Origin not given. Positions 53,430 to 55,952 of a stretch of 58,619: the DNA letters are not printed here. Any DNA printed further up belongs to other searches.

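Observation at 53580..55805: wHTH + ATP-cone + catalytically dead NrdD: candidate RNR-derived nucleotide-sensing regulator upstream of nrdH-nrdD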

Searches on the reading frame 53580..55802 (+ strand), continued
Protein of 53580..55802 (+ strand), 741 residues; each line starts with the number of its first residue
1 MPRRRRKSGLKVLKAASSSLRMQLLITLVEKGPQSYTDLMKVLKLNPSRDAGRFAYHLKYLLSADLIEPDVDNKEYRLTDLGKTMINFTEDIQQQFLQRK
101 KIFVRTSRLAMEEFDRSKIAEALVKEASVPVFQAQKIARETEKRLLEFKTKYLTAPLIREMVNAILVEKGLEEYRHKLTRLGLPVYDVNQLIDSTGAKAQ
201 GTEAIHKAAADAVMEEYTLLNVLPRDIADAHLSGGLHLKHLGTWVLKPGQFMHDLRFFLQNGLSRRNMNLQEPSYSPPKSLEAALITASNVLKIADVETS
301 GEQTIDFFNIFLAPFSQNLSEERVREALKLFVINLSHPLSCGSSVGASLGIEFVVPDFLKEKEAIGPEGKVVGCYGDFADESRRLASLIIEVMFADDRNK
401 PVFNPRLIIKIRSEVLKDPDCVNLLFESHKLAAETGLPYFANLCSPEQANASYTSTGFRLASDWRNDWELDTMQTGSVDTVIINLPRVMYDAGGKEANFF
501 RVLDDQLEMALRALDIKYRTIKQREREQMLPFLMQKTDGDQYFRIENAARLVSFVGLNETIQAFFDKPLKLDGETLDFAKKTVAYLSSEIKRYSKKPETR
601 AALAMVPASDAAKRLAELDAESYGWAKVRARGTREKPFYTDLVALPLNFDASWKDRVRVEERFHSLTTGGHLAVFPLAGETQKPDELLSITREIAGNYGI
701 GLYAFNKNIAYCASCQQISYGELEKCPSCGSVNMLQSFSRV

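Call 38: find_homologous_proteins(query=A1, max_evalue=1e-20)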
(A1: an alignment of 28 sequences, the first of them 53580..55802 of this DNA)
Query A1 (28 sequences) (741 aa, profile of the alignment): 2437 proteins with E <= 1e-20 among 8000 candidates; the best 120 are listed.
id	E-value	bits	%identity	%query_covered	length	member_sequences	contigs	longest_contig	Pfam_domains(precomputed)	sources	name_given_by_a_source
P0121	0.0e+0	1123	48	100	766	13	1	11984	PF03477.22,PF24038.2,PF13597.12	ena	-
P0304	0.0e+0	1103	48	100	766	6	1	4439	PF03477.22,PF24038.2,PF13597.12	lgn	-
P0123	0.0e+0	1065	46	100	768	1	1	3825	PF12840.14,PF03477.22,PF24038.2,PF13597.12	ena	-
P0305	0.0e+0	1061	50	100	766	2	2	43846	PF12840.14,PF03477.22,PF24038.2,PF13597.12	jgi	-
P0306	0.0e+0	1061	49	100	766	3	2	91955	PF12840.14,PF03477.22,PF24038.2,PF13597.12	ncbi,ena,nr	ncbi:MAG TPA: anaerobic ribonucleoside-triphosphate reductase [archaeon]|nr:anaerobic ribonucleoside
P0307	0.0e+0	1046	46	99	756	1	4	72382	PF03477.22,PF24038.2,PF13597.12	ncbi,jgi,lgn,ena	-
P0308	0.0e+0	1044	47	100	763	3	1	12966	PF12840.14,PF03477.22,PF24038.2,PF13597.12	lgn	-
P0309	0.0e+0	1037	70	100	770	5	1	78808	PF01022.27,PF03477.22,PF24038.2,PF13597.12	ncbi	ncbi:MAG: anaerobic ribonucleoside-triphosphate reductase [Candidatus Bathyarchaeaceae archaeon]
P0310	0.0e+0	1028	69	100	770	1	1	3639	PF03477.22,PF24038.2,PF13597.12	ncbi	ncbi:MAG: anaerobic ribonucleoside-triphosphate reductase [Candidatus Bathyarchaeia archaeon]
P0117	0.0e+0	1027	72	100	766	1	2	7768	PF03477.22,PF24038.2,PF13597.12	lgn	-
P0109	0.0e+0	1027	74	100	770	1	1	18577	PF03477.22,PF24038.2,PF13597.12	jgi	-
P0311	0.0e+0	1026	70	100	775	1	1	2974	PF03477.22,PF24038.2,PF13597.12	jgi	-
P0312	0.0e+0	1021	64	99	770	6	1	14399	PF01022.27,PF03477.22,PF24038.2,PF13597.12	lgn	-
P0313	0.0e+0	1021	48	99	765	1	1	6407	PF03477.22,PF24038.2,PF13597.12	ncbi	-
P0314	0.0e+0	1021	70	99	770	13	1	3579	PF01022.27,PF03477.22,PF24038.2,PF13597.12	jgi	-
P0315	0.0e+0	1019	71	100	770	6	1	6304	PF03477.22,PF24038.2,PF13597.12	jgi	jgi:anaerobic ribonucleoside-triphosphate reductase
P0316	0.0e+0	1019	63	100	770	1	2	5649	PF24038.2,PF13597.12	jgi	jgi:anaerobic ribonucleoside-triphosphate reductase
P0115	0.0e+0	1019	72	100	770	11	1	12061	PF24038.2,PF13597.12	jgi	jgi:anaerobic ribonucleoside-triphosphate reductase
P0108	0.0e+0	1019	74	100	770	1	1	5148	PF03477.22,PF24038.2,PF13597.12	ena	-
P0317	0.0e+0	1018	60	100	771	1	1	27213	PF01022.27,PF03477.22,PF24038.2,PF13597.12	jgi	jgi:ribonucleoside-triphosphate reductase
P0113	0.0e+0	1018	73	100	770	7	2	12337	PF03477.22,PF24038.2,PF13597.12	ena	-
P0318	0.0e+0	1016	65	100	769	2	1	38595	PF03477.22,PF24038.2,PF13597.12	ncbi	-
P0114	0.0e+0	1016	72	100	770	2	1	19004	PF03477.22,PF24038.2,PF13597.12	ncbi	-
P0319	0.0e+0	1016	70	100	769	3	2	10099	PF01022.27,PF03477.22,PF24038.2,PF13597.12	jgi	-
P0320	0.0e+0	1016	64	99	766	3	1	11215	PF03477.22,PF24038.2,PF13597.12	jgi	-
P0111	0.0e+0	1016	73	100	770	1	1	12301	PF03477.22,PF24038.2,PF13597.12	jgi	jgi:anaerobic ribonucleoside-triphosphate reductase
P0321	0.0e+0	1015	65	99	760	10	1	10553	PF01022.27,PF24038.2,PF13597.12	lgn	-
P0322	0.0e+0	1014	65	100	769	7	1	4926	PF01022.27,PF03477.22,PF24038.2,PF13597.12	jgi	jgi:anaerobic ribonucleoside-triphosphate reductase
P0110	0.0e+0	1014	74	100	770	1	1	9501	PF03477.22,PF24038.2,PF13597.12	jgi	-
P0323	0.0e+0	1014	66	100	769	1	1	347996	PF01022.27,PF03477.22,PF24038.2,PF13597.12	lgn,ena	-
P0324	0.0e+0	1014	62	99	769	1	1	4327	PF03477.22,PF24038.2,PF13597.12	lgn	-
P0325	0.0e+0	1014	64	98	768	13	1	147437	PF03477.22,PF24038.2,PF13597.12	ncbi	ncbi:MAG: anaerobic ribonucleoside-triphosphate reductase [Candidatus Bathyarchaeia archaeon]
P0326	0.0e+0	1013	66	100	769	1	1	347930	PF01022.27,PF03477.22,PF24038.2,PF13597.12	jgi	-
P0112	0.0e+0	1013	73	100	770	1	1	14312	PF03477.22,PF24038.2,PF13597.12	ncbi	-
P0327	0.0e+0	1013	71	100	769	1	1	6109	PF01022.27,PF03477.22,PF24038.2,PF13597.12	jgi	-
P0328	0.0e+0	1013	71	100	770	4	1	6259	PF03477.22,PF24038.2,PF13597.12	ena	-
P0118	0.0e+0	1012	71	100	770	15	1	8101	PF03477.22,PF24038.2,PF13597.12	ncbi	-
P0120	1.3e-298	1011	72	100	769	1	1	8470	PF03477.22,PF24038.2,PF13597.12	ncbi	-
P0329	1.5e-298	1010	61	100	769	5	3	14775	PF03477.22,PF24038.2,PF13597.12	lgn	-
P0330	2.0e-298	1010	68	99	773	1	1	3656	PF03477.22,PF24038.2,PF13597.12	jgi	-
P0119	2.4e-298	1010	72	100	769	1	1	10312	PF03477.22,PF24038.2,PF13597.12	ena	-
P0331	4.6e-298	1009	66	100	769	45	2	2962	PF03477.22,PF24038.2,PF13597.12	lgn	-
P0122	4.9e-298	1009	49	99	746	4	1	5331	PF01022.27,PF03477.22,PF24038.2,PF13597.12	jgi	-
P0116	7.0e-298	1008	73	100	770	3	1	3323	PF24038.2,PF13597.12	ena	-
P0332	1.1e-297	1008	65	100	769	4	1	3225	PF01022.27,PF03477.22,PF24038.2,PF13597.12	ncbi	-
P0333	1.1e-297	1008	60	100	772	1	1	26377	PF03477.22,PF24038.2,PF13597.12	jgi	-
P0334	1.8e-297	1007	62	99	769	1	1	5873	PF24038.2,PF13597.12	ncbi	ncbi:MAG: anaerobic ribonucleoside-triphosphate reductase [Candidatus Bathyarchaeia archaeon]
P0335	1.8e-297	1007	61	99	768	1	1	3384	PF03477.22,PF24038.2,PF13597.12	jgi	-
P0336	2.0e-297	1007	71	100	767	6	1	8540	PF03477.22,PF13597.12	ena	-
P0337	2.4e-297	1007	64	99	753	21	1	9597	PF03477.22,PF24038.2,PF13597.12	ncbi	-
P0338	3.7e-297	1006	63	99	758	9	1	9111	PF03477.22,PF24038.2,PF13597.12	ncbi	-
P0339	3.9e-297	1006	61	100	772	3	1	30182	PF01022.27,PF03477.22,PF24038.2,PF13597.12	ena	-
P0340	4.8e-297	1006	64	99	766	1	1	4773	PF03477.22,PF24038.2,PF13597.12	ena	-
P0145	5.7e-297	1005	36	97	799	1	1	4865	PF03477.22,PF24038.2,PF13597.12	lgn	-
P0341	9.8e-297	1004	61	99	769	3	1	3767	PF03477.22,PF24038.2,PF13597.12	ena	-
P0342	1.1e-296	1004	60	100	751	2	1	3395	PF01022.27,PF03477.22,PF24038.2,PF13597.12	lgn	-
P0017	1.4e-296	1004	87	100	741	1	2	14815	PF03477.22,PF24038.2,PF13597.12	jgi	-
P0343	1.5e-296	1004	61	100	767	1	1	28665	PF03477.22,PF24038.2,PF13597.12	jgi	-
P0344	1.6e-296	1004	71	100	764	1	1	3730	PF03477.22,PF24038.2,PF13597.12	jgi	-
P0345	1.9e-296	1004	68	100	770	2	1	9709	PF03477.22,PF24038.2,PF13597.12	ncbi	-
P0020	3.1e-296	1003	86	100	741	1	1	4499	PF03477.22,PF24038.2,PF13597.12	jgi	-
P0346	4.2e-296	1002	56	99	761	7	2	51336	PF03477.22,PF24038.2,PF13597.12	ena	-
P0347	4.5e-296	1002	60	100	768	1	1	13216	PF03477.22,PF13597.12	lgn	-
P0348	5.1e-296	1002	48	99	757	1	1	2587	PF24038.2,PF13597.12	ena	-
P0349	1.0e-295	1001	64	99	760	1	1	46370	PF03477.22,PF24038.2,PF13597.12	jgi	-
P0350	1.5e-295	1001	62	100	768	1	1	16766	PF03477.22,PF24038.2,PF13597.12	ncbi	-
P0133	1.8e-295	1000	40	97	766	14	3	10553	PF03477.22,PF24038.2,PF13597.12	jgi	jgi:ribonucleoside-triphosphate reductase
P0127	2.3e-295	1000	41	98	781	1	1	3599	PF03477.22,PF24038.2,PF13597.12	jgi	-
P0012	2.3e-295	1000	88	100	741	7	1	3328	PF03477.22,PF24038.2,PF13597.12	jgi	-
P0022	2.4e-295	1000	86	100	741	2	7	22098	PF03477.22,PF24038.2,PF13597.12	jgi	-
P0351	2.5e-295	1000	62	99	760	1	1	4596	PF03477.22,PF24038.2,PF13597.12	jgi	-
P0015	2.7e-295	1000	87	100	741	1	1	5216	PF03477.22,PF24038.2,PF13597.12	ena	-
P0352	2.9e-295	1000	60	100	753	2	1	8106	PF01022.27,PF11230.14,PF03477.22,PF24038.2,PF13597.12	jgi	jgi:ribonucleoside-triphosphate reductase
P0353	2.9e-295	1000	46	100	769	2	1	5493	PF12840.14,PF03477.22,PF24038.2,PF13597.12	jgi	jgi:ribonucleoside-triphosphate reductase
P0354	3.3e-295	999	60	100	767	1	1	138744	PF03477.22,PF24038.2,PF13597.12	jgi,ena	jgi:ribonucleoside-triphosphate reductase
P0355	3.6e-295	999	62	100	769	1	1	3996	PF03477.22,PF24038.2,PF13597.12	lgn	-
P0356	3.6e-295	999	64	97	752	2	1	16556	PF03477.22,PF13597.12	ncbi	-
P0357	4.5e-295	999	59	99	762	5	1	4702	PF03477.22,PF24038.2,PF13597.12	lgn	-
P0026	5.4e-295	999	85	100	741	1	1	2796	PF03477.22,PF24038.2,PF13597.12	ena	-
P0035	6.6e-295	998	85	100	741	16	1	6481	PF03477.22,PF24038.2,PF13597.12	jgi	jgi:anaerobic ribonucleoside-triphosphate reductase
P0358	7.4e-295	998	46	100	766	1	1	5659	PF03477.22,PF24038.2,PF13597.12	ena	-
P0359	8.1e-295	998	62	99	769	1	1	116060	PF03477.22,PF24038.2,PF13597.12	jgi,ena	jgi:ribonucleoside-triphosphate reductase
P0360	8.2e-295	998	67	99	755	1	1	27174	PF03477.22,PF13597.12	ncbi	-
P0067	9.0e-295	998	81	100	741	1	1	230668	PF03477.22,PF24038.2,PF13597.12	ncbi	-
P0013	9.0e-295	998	87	100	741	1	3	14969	PF03477.22,PF24038.2,PF13597.12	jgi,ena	-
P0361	1.1e-294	998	63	99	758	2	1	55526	PF01022.27,PF03477.22,PF24038.2,PF13597.12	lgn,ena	-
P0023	1.1e-294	998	86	100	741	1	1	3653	PF03477.22,PF24038.2,PF13597.12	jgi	-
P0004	1.5e-294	997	94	100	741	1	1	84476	PF03477.22,PF24038.2,PF13597.12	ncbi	-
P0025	1.7e-294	997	86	100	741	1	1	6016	PF03477.22,PF24038.2,PF13597.12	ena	-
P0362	2.7e-294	996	60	99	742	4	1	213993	PF12840.14,PF01022.27,PF03477.22,PF24038.2,PF13597.12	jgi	jgi:ribonucleoside-triphosphate reductase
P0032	2.8e-294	996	85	100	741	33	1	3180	PF03477.22,PF13597.12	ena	-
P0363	2.9e-294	996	57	100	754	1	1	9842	PF01022.27,PF03477.22,PF24038.2,PF13597.12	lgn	-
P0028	2.9e-294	996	85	100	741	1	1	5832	PF03477.22,PF13597.12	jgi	jgi:anaerobic ribonucleoside-triphosphate reductase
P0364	3.2e-294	996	72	97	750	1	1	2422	PF03477.22,PF13597.12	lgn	-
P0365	3.5e-294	996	64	99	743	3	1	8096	PF03477.22,PF13597.12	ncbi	-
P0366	3.7e-294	996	58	100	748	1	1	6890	PF01022.27,PF03477.22,PF24038.2,PF13597.12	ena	-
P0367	3.8e-294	996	63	100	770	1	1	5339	PF24038.2,PF13597.12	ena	-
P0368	4.3e-294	996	61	99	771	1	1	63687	PF03477.22,PF24038.2,PF13597.12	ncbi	-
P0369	4.3e-294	996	59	100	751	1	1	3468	PF01022.27,PF03477.22,PF24038.2,PF13597.12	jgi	-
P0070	4.5e-294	996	81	100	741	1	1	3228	PF03477.22,PF13597.12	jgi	jgi:anaerobic ribonucleoside-triphosphate reductase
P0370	5.5e-294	995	63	100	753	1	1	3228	PF03477.22,PF24038.2,PF13597.12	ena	-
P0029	5.7e-294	995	85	100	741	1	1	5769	PF03477.22,PF13597.12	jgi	jgi:anaerobic ribonucleoside-triphosphate reductase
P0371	6.1e-294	995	58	100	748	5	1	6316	PF01022.27,PF03477.22,PF24038.2,PF13597.12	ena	-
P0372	6.4e-294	995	60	100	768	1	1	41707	PF01022.27,PF03477.22,PF24038.2,PF13597.12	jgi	-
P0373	6.5e-294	995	62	99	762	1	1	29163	PF03477.22,PF24038.2,PF13597.12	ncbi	-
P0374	6.7e-294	995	67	99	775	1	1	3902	PF03477.22,PF13597.12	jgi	jgi:ribonucleoside-triphosphate reductase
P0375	6.9e-294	995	63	99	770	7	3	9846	PF01022.27,PF03477.22,PF24038.2,PF13597.12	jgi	-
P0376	6.9e-294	995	44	99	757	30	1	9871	PF24038.2,PF13597.12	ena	-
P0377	8.9e-294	995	63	100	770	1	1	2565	PF03477.22,PF13597.12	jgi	jgi:anaerobic ribonucleoside-triphosphate reductase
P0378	9.0e-294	995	59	100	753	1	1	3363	PF01022.27,PF03477.22,PF24038.2,PF13597.12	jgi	-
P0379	1.1e-293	994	60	99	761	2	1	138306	PF12840.14,PF01022.27,PF03477.22,PF24038.2,PF13597.12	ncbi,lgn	-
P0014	1.3e-293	994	88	100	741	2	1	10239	PF03477.22,PF24038.2,PF13597.12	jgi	jgi:anaerobic ribonucleoside-triphosphate reductase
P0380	1.7e-293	994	65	99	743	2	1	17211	PF03477.22,PF13597.12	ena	-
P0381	1.7e-293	994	45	100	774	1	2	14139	PF24038.2,PF13597.12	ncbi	-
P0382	1.8e-293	994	64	100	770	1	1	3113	PF03477.22,PF24038.2,PF13597.12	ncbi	ncbi:MAG: anaerobic ribonucleoside-triphosphate reductase [Candidatus Bathyarchaeia archaeon]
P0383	1.8e-293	994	61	100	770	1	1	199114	PF03477.22,PF13597.12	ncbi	-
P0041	2.2e-293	993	84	100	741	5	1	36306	PF03477.22,PF24038.2,PF13597.12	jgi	-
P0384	2.6e-293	993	63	100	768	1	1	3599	PF01022.27,PF03477.22,PF24038.2,PF13597.12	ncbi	-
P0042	2.7e-293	993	84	100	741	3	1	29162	PF03477.22,PF13597.12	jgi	jgi:anaerobic ribonucleoside-triphosphate reductase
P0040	2.8e-293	993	84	100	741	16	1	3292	PF03477.22,PF13597.12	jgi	-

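Call 54: predict_structure(alignment_id=A2)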
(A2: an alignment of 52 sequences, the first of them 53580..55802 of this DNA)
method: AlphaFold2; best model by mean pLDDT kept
length: 741 residues; sequences in the alignment: 52
mean_pLDDT: 84.1   pTM: 0.73
mean pLDDT of the five models: 84.1, 83.3, 82.4, 81.7, 80.9
residues with pLDDT >= 90: 365; 70-90: 249; 50-70: 87; < 50: 40
segments of 3 or more residues with pLDDT < 50: 93-100, 107-111, 179-193, 195-199
pLDDT, mean of each block of 10 residues (from residue 1): 58 81 87 89 84 88 90 87 78 44 52 75 79 86 69 60 72 60 37 47 64 74 82 92 89 96 68 79 96 90 96 97 96 78 78 96 97 98 97 69 87 93 94 86 93 94 92 95 98 94 98 96 85 78 93 97 93 94 98 92 92 94 89 87 84 91 94 81 89 93 86 82 85 76 51
secondary structure, 60 per line:
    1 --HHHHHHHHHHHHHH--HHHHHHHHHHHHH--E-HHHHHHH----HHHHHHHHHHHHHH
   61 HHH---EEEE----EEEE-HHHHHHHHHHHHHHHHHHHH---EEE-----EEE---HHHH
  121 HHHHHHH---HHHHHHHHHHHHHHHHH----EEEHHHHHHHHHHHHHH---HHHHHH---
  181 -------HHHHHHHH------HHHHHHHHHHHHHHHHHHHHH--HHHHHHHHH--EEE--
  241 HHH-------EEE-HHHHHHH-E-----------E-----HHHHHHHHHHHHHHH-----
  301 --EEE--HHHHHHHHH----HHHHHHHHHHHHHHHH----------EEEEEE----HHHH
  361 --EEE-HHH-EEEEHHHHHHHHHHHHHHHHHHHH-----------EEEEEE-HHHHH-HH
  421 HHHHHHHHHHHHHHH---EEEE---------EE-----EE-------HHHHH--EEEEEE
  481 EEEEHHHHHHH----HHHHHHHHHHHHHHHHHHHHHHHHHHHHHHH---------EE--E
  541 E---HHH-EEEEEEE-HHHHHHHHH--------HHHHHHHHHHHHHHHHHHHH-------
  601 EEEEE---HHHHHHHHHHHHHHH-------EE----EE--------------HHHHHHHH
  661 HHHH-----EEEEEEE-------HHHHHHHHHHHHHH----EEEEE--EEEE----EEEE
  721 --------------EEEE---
elements in order (helices of 4 or more, strands of 3 or more residues): H3-16 H19-31 H36-42 H47-63 E67-70 E75-78 H80-99 E103-105 E111-113 H117-127 H131-147 E152-154 H155-168 H172-177 H188-195 H202-222 H225-233 E236-238 E251-253 H255-261 H281-295 E303-305 H308-316 H321-336 E347-352 H357-360 E363-365 E371-374 H375-394 E406-411 H413-417 H419-435 E439-442 H468-472 E475-484 H485-491 H496-526 E549-555 H557-565 H574-593 E601-605 H609-623 H653-664 E670-676 H684-697 E702-706 E709-712 E717-720 E735-738

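Call 58: fold_search(model_id=the predicted structure, library=pdb)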
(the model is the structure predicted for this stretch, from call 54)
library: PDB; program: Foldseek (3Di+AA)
matches with E <= 10: 954; with E <= 0.001: 51
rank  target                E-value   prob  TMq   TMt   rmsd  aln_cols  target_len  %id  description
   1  8p2s_B                2.1e-28  1.00  0.63  0.71   4.4       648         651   17  Cryo-EM structure of the anaerobic ribonucleotide reductase from Prevotella copri in its dimeric, ATP/dTTP/GTP-bound s (released 2023-09-13)
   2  9d3x_A                2.3e-28  1.00  0.59  0.65  11.6       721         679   16  Crystal structure of S. thermophilus class III ribonucleotide reductase bound to dATP (released 2025-12-17)
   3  9dca_A                4.2e-27  1.00  0.59  0.62  12.4       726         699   16  S. thermophilus class III ribonucleotide reductase with ATP and TTP (released 2025-12-17)
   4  8p2c_A                5.9e-27  1.00  0.57  0.64   9.5       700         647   16  Cryo-EM structure of the anaerobic ribonucleotide reductase from Prevotella copri in its tetrameric state produced in  (released 2023-09-13)
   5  8p23_B                7.6e-27  1.00  0.59  0.61   9.9       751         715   16  Cryo-EM structure of the anaerobic ribonucleotide reductase from Prevotella copri in its dimeric, ATP/CTP-bound state (released 2023-08-30)
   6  9d3x_B                1.1e-26  1.00  0.60  0.62  13.6       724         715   16  Crystal structure of S. thermophilus class III ribonucleotide reductase bound to dATP (released 2025-12-17)
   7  9dca_B                3.7e-26  1.00  0.58  0.62  12.6       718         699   16  S. thermophilus class III ribonucleotide reductase with ATP and TTP (released 2025-12-17)
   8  9dau_B                4.8e-26  1.00  0.59  0.62  11.7       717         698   16  S. thermophilus class III ribonucleotide reductase with dATP and TTP (released 2025-12-17)
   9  8p39_B                7.1e-26  1.00  0.63  0.71   4.2       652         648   17  Cryo-EM structure of the anaerobic ribonucleotide reductase from Prevotella copri in its dimeric, dGTP/ATP-bound state (released 2023-09-13)
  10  9dau_A                1.8e-25  1.00  0.59  0.63  13.5       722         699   16  S. thermophilus class III ribonucleotide reductase with dATP and TTP (released 2025-12-17)
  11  8p28_A                6.8e-25  1.00  0.56  0.64   9.7       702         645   16  Cryo-EM structure of the anaerobic ribonucleotide reductase from Prevotella copri in its tetrameric, dATP-bound state (released 2023-08-30)
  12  8p28_B                2.5e-24  1.00  0.56  0.64  12.2       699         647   16  Cryo-EM structure of the anaerobic ribonucleotide reductase from Prevotella copri in its tetrameric, dATP-bound state (released 2023-08-30)
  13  8p27_B                4.1e-24  1.00  0.55  0.74   4.8       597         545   17  Cryo-EM structure of the anaerobic ribonucleotide reductase from Prevotella copri in its dimeric, dATP-bound state (released 2023-08-30)
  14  8p27_A                6.7e-24  1.00  0.55  0.75   4.6       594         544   17  Cryo-EM structure of the anaerobic ribonucleotide reductase from Prevotella copri in its dimeric, dATP-bound state (released 2023-08-30)
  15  8p23_A                7.8e-24  1.00  0.54  0.58   9.9       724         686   16  Cryo-EM structure of the anaerobic ribonucleotide reductase from Prevotella copri in its dimeric, ATP/CTP-bound state (released 2023-08-30)
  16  4u3e_A                1.6e-23  1.00  0.62  0.71   5.8       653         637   16  Anaerobic ribonucleotide reductase (released 2014-09-03)
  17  8p2s_A                2.3e-23  1.00  0.58  0.77   3.5       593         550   17  Cryo-EM structure of the anaerobic ribonucleotide reductase from Prevotella copri in its dimeric, ATP/dTTP/GTP-bound s (released 2023-09-13)
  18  1h79                  6.7e-23  1.00  0.60  0.79   3.8       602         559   15  STRUCTURAL BASIS FOR ALLOSTERIC SUBSTRATE SPECIFICITY REGULATION IN CLASS III RIBONUCLEOTIDE REDUCTASES: NRDD IN COMPLEX (released 2002-03-28)
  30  4u3e_B                1.5e-21  1.00  0.57  0.68   8.8       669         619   15  Anaerobic ribonucleotide reductase (released 2014-09-03)
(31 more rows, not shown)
